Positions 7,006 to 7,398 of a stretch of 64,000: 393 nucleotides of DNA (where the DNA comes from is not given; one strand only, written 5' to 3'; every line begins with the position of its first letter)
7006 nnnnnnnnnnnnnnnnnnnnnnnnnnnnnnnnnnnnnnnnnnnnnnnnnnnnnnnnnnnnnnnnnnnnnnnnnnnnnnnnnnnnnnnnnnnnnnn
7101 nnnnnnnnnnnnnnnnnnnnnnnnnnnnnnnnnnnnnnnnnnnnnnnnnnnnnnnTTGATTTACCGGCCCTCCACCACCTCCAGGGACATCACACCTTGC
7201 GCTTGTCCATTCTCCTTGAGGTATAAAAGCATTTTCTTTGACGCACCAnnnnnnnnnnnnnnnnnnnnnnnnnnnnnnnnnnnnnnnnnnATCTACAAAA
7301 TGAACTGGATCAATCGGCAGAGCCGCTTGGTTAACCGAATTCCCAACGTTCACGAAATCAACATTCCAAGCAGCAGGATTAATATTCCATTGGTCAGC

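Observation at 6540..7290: Novel 25-aa Cys-pair repeat (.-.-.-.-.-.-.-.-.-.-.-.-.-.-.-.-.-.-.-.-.) shared by the giant protein (x9) and the 959-aa coiled-coil protein (x1)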

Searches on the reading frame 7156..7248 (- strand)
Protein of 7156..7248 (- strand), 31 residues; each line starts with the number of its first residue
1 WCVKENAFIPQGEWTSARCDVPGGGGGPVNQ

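Call 21: search_protein_representatives(alignment_id=A1)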
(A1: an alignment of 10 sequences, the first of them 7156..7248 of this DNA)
Query: 10 sequences, 25 profile positions. Proteins with E-value up to 0.001 (for the whole library): 17; up to 1e-10: 4; up to 1e-30: 1. The best 17 are listed.
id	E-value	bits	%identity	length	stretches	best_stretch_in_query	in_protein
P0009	3.8e-93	320.5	-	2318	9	1-24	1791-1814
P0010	8.1e-17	76.4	-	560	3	1-19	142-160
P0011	3.8e-16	74.3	-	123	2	1-23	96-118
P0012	2.5e-14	68.5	-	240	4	2-24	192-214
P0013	3.7e-09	52.0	-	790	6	6-21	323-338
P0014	4.0e-09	51.8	-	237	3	1-19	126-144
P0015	8.6e-09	50.8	-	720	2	1-21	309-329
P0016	7.4e-07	44.6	-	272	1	1-24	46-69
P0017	1.6e-05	40.3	-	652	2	1-19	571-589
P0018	1.9e-05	40.1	-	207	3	2-20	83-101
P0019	7.8e-05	38.1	-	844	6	14-23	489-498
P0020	1.3e-04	37.4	-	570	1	2-21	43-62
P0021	1.6e-04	37.1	-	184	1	1-22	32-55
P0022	2.6e-04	36.4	-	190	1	1-21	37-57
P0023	3.4e-04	36.1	-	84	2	1-21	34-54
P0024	3.6e-04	36.0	-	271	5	10-21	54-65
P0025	6.3e-04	35.2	-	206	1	1-23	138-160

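Call 41: search_solved_structures(query=A2, max_evalue=10)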
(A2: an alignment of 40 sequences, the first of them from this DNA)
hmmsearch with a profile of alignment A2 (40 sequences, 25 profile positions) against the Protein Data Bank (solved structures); distinct sequences matched with E-value up to 10: 0.

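Call 42: search_protein_families(library=pfam, proteins=[P0014, P0020, P0017], max_evalue=0.01)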
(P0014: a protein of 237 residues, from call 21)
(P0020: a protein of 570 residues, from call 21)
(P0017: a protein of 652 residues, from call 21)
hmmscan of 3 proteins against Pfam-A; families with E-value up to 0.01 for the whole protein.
P0014 (237 aa): 8 families
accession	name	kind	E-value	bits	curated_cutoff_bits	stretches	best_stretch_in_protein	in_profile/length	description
PF12171.14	zf-C2H2_jaz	-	4.9e-05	23.8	22.6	1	46-68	1-23/27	Zinc-finger double-stranded RNA-binding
PF13894.12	zf-C2H2_4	-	8.3e-05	23.4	27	1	47-70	1-24/24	C2H2-type zinc finger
PF00096.32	zf-C2H2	-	0.00024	21.8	25.2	1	47-70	1-23/23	Zinc finger, C2H2 type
PF13912.12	zf-C2H2_6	-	0.00073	19.9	25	1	47-65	2-20/27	C2H2-type zinc finger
PF05605.18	zf-Di19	-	0.00099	19.7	27.5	1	46-72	2-27/54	Drought induced 19 protein (Di19), zinc-binding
PF23320.1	Zn_SUZ12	-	0.0053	16.9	28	1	44-74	21-51/70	Polycomb protein SUZ12-like, Zn domain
PF04423.19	Rad50_zn_hook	-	0.0081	16.4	24.3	0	46-60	20-33/52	Rad50 zinc hook motif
PF12874.13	zf-met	-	0.0092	16.7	21.2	0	47-68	1-22/25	Zinc-finger of C2H2 type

P0020 (570 aa): 6 families
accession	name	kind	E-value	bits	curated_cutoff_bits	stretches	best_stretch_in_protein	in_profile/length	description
PF08308.17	PEGA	-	3.7e-07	30.4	20.8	1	310-375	2-67/71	PEGA domain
PF20942.3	DUF4785_2nd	-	1.7e-05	25.1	30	0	194-237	6-49/105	Domain of unknown function (DUF4785) central domain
PF13199.12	Glyco_hydro_66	-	0.00033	19.9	23.7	0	77-113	1-37/546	Glycosyl hydrolase family 66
PF01835.25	MG2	-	0.0007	20.3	32.8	0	196-276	5-80/96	MG2 domain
PF02752.27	Arrestin_C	-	0.0027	18.4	27.7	0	193-219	7-33/137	Arrestin (or S-antigen), C-terminal domain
PF06280.18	fn3_5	-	0.0073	17.4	27.6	0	97-148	38-86/112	Fn3-like domain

P0017 (652 aa): 2 families
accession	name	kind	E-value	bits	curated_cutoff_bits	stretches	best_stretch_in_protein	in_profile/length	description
PF13620.12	CarboxypepD_reg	-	1.9e-09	38.1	32.3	1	203-278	2-82/82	Carboxypeptidase regulatory-like domain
PF13715.12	CarbopepD_reg_2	-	3.8e-06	27.3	32.2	1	203-279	1-78/88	CarboxypepD_reg-like domain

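Call 43: search_protein_families(library=phrogs, proteins=[P0014, P0020, P0017], max_evalue=0.01)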
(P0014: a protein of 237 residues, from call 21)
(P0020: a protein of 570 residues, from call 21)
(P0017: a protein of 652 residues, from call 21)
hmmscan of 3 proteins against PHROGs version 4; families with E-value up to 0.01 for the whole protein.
P0014 (237 aa): 3 families
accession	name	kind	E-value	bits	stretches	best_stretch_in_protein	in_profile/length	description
phrog_6283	-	unknown function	0.003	18.6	1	47-90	11-45/56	-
phrog_25444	-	unknown function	0.0035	18.6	1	43-68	4-29/94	-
phrog_9259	-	other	0.0042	18.3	1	45-85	73-113/129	zinc-finger domain protein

P0020 (570 aa): 0 families

P0017 (652 aa): 0 families

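Call 67: list_cluster_members(proteins=[P0009, P0010, P0011, P0012, P0014, P0015, P0016, P0017, P0018, P0020])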
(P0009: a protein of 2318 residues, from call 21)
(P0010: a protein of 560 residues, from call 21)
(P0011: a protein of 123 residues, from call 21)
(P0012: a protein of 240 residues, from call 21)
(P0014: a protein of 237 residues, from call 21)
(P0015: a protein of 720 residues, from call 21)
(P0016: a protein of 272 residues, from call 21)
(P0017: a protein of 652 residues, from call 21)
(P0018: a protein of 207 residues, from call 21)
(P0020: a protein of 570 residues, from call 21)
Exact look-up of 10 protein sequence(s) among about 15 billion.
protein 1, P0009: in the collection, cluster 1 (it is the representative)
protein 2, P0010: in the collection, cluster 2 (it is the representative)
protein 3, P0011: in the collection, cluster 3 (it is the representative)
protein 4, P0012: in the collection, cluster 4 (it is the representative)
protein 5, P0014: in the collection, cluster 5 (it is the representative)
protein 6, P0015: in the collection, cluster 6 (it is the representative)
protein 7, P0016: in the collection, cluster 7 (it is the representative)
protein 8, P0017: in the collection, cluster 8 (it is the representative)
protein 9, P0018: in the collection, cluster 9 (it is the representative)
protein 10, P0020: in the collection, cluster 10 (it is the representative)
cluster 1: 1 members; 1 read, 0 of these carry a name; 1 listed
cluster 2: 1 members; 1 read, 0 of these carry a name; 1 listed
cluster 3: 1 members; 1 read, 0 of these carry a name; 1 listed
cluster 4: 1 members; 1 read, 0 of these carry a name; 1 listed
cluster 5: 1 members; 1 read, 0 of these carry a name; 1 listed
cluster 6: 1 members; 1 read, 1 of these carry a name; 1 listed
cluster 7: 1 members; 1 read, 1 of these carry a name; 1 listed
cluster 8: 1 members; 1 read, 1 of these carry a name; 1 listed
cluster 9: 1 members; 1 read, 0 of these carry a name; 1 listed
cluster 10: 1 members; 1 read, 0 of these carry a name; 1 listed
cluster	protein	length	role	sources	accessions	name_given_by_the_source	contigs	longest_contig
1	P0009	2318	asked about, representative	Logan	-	-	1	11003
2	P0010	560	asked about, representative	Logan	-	-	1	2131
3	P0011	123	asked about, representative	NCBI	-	-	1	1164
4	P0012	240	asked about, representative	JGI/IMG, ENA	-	-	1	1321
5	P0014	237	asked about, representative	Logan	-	-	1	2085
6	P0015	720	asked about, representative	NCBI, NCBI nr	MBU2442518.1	MAG: DUF11 domain-containing protein, partial [Nanoarchaeota archaeon] | DUF11 domain-containing protein [Nanoarchaeota archaeon]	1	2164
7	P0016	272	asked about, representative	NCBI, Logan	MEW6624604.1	MAG: carboxypeptidase-like regulatory domain-containing protein [Bacillota bacterium]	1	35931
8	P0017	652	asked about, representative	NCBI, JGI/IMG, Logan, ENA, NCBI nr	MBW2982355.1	carboxypeptidase-like regulatory domain-containing protein [Candidatus Woesearchaeota ...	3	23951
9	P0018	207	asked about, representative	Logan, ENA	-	-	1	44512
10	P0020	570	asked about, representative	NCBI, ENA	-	-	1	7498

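Call 68: find_encoding_contigs(protein=P0017, flank=8000, max_places=2)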
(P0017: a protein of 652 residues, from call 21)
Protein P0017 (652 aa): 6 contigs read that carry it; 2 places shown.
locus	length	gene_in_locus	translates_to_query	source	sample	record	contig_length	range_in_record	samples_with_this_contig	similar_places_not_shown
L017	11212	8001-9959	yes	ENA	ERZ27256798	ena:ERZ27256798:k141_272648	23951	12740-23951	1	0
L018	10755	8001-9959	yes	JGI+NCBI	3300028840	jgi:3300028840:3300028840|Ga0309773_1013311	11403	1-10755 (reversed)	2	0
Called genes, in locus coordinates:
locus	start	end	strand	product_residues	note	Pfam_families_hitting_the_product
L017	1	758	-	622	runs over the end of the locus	PF00041:fn3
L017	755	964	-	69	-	-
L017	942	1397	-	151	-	-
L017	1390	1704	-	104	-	-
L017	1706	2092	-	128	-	-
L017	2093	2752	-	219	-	-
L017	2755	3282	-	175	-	-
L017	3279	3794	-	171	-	-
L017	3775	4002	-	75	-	-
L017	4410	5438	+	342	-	-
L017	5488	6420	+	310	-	-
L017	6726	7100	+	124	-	PF02517:Rce1-like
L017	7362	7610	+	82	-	-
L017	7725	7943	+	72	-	-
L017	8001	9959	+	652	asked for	PF13620:CarboxypepD_reg, PF13715:CarbopepD_reg_2 (weak)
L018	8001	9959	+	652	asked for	PF13620:CarboxypepD_reg, PF13715:CarbopepD_reg_2 (weak)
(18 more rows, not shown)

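Call 69: find_encoding_contigs(protein=P0018, flank=8000, max_places=2)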
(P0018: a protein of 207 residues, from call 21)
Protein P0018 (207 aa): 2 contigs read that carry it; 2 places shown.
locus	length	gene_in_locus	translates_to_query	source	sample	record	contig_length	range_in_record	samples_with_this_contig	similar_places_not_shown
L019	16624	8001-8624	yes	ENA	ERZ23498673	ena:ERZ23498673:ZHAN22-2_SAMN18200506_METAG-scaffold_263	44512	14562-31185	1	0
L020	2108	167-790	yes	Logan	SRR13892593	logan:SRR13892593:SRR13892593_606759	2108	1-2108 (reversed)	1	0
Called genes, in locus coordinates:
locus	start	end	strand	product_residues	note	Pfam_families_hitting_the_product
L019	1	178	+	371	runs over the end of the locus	PF00534:Glycos_transf_1, PF13692:Glyco_trans_1_4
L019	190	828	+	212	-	-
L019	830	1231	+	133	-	-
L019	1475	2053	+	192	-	-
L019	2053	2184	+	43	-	-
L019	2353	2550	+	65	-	-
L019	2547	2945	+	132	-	-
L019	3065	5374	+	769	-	-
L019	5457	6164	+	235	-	-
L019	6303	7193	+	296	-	-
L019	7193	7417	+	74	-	-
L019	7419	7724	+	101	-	-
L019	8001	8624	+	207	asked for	-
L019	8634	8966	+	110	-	-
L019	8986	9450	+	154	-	-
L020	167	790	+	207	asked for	-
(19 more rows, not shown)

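Call 74: list_cluster_members(proteins=[P0021, P0022, P0023, P0025, P0008, L005:5093-6478:-, L009:199-2145:-, L012:1146-3410:+, L011:2022-2975:-, L007:1264-2421:+])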
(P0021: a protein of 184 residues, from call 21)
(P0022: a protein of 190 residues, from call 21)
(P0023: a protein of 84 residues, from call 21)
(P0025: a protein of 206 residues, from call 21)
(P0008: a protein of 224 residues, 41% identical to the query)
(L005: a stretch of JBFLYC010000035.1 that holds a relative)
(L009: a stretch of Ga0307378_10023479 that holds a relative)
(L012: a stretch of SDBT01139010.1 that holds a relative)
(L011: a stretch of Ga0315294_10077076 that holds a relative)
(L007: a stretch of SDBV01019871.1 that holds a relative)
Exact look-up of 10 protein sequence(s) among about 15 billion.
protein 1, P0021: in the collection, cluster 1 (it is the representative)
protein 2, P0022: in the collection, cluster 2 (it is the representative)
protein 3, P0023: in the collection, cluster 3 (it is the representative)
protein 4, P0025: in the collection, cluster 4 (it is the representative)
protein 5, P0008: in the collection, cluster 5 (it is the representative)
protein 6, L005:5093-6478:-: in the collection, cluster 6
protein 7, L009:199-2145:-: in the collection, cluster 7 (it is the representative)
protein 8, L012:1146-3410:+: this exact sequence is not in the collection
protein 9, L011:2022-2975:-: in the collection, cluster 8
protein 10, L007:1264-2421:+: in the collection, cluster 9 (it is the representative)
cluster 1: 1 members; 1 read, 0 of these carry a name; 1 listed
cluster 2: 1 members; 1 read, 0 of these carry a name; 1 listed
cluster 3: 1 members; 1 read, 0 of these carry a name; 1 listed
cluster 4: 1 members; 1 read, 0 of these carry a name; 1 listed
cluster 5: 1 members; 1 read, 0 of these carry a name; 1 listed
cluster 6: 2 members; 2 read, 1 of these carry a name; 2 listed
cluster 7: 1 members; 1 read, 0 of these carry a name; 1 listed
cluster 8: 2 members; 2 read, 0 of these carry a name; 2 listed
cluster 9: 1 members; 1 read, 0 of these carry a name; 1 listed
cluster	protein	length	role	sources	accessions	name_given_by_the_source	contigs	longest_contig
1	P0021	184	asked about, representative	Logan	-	-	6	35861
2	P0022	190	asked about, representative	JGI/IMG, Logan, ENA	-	-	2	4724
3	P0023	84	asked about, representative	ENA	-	-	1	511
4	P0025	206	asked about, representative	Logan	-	-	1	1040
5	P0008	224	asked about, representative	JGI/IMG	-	-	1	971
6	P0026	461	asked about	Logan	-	-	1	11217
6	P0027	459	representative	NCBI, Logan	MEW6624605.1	MAG: hypothetical protein AB1420_16025 [Bacillota bacterium]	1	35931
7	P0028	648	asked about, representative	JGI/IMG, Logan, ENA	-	-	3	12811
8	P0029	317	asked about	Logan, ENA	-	-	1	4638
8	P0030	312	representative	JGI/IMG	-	-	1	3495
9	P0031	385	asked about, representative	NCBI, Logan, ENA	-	-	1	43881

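Call 75: find_encoding_contigs(protein=P0021, flank=10000, max_places=2)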
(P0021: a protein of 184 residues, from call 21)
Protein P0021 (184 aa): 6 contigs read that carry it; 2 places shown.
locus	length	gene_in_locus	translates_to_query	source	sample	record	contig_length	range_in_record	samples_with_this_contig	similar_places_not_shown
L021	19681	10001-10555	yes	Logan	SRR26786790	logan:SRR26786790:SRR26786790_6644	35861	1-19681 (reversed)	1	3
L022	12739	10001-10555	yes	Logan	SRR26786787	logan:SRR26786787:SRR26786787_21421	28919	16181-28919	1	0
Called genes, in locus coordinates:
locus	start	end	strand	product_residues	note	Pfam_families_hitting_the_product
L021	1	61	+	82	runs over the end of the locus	-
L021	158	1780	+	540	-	-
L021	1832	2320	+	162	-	-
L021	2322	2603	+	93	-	-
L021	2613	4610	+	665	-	-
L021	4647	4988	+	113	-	-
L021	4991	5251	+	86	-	-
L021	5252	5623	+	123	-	-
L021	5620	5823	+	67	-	-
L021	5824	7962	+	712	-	-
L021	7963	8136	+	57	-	-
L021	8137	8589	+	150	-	-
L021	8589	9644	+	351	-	-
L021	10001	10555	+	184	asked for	-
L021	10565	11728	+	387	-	PF24239:DUF7447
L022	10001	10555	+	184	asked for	-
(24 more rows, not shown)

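Call 76: find_encoding_contigs(protein=P0031, flank=10000, max_places=1)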
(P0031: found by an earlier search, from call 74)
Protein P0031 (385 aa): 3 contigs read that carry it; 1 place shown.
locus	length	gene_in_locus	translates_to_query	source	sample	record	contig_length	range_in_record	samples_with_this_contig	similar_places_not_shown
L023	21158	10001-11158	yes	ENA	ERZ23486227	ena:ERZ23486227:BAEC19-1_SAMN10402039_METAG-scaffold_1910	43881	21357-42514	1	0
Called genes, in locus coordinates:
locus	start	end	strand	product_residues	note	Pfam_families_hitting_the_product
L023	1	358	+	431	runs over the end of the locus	-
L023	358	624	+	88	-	-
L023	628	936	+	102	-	-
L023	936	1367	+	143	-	-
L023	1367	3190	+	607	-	-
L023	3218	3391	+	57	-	-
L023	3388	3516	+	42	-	-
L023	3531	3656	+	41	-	-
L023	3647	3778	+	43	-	-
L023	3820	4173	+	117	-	PF11351:GTA_holin_3TM (faint)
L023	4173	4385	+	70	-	-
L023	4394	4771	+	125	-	-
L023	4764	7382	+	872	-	-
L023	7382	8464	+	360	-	-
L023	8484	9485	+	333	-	-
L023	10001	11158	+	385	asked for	-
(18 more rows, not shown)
